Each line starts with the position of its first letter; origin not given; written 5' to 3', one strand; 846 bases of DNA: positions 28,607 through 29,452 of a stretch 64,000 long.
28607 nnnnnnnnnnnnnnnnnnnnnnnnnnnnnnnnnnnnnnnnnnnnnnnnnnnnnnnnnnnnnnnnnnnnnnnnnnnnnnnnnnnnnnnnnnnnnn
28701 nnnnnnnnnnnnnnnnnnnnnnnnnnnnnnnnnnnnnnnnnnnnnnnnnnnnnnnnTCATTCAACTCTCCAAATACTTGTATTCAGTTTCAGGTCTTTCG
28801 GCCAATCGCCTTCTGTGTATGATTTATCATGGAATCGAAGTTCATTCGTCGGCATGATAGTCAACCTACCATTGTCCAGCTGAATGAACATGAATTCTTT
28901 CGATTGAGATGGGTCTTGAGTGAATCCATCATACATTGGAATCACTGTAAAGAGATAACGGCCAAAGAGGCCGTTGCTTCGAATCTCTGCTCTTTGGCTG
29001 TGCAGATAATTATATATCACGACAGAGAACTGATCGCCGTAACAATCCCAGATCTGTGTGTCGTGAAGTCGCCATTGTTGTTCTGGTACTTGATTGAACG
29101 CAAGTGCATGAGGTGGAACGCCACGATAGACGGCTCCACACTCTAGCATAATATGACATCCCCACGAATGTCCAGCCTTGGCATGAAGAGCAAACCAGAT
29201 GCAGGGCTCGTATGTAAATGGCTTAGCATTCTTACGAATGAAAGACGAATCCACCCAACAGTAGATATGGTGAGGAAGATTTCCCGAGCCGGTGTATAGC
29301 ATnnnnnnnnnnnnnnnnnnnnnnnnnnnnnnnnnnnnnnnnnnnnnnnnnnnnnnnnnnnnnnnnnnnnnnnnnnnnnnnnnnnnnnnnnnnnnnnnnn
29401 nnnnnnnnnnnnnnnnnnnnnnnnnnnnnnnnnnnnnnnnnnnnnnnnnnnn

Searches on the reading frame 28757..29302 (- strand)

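Call 24: search_protein_families(library=ncbifam, proteins=[window:28757-29302:-], max_evalue=0.01)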
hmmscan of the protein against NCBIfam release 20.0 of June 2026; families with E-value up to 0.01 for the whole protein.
window:28757-29302:- (181 aa): 0 families

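Call 52: search_protein_families(library=phrogs, proteins=[window:28757-29302:-], max_evalue=0.001)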
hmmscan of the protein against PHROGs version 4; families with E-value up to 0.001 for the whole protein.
window:28757-29302:- (181 aa): 1 family
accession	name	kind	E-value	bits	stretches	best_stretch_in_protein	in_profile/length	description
phrog_3704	-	moron, auxiliary metabolic gene and host takeover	4.2e-19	69.8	1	8-181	7-193/223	ferredoxin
